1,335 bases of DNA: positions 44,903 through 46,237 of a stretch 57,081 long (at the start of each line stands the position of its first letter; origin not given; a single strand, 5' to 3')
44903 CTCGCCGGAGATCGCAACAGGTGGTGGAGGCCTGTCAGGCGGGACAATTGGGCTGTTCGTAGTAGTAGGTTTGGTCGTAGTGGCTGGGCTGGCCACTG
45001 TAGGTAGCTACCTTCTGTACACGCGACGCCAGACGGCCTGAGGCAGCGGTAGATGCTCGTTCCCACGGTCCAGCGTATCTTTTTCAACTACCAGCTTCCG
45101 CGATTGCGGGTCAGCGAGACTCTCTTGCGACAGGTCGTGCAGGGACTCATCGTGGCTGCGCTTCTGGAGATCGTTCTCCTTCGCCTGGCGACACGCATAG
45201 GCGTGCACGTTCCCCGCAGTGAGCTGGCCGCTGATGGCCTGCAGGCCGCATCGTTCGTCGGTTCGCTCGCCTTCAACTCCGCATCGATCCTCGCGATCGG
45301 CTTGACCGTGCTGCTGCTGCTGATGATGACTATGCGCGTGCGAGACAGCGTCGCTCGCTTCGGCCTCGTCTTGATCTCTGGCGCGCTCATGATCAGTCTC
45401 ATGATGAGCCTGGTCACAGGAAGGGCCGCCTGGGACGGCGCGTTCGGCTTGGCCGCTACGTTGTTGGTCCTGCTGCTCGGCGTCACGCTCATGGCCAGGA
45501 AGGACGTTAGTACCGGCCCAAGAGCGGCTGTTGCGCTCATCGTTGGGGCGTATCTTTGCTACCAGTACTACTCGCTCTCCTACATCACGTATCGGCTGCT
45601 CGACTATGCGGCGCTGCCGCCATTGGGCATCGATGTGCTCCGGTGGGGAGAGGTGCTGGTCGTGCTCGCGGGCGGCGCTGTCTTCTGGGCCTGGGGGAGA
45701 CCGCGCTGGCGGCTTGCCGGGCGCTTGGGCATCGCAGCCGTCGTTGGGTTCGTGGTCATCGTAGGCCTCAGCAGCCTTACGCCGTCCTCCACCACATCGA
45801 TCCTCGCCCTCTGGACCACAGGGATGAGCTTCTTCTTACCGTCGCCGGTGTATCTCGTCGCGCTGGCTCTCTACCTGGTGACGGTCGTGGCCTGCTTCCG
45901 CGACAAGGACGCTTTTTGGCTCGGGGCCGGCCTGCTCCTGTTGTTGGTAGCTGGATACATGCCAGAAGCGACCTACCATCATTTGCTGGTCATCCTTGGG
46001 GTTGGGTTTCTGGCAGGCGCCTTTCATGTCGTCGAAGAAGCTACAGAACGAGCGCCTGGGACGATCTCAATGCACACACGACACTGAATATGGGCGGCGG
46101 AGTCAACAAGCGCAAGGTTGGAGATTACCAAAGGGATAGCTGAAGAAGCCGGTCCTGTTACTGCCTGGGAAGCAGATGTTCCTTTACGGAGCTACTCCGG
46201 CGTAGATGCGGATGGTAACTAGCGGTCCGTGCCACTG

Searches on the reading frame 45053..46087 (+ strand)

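Call 4: search_protein_families(library=pfam, proteins=[window:45053-46087:+])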
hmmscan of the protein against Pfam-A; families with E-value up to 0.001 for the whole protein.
window:45053-46087:+ (344 aa): 0 families

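Call 5: search_protein_families(library=ncbifam, proteins=[window:45053-46087:+], max_evalue=0.01)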
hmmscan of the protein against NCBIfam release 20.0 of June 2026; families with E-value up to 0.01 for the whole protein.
window:45053-46087:+ (344 aa): 0 families

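Call 26: search_protein_families(library=pfam, proteins=[window:45053-46087:+], max_evalue=5)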
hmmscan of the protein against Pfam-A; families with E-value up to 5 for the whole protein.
window:45053-46087:+ (344 aa): 1 family
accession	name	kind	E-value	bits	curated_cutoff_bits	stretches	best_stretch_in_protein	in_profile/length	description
PF11992.13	TgpA_N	-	0.82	9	30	1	191-327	13-144/333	TgpA N-terminal domain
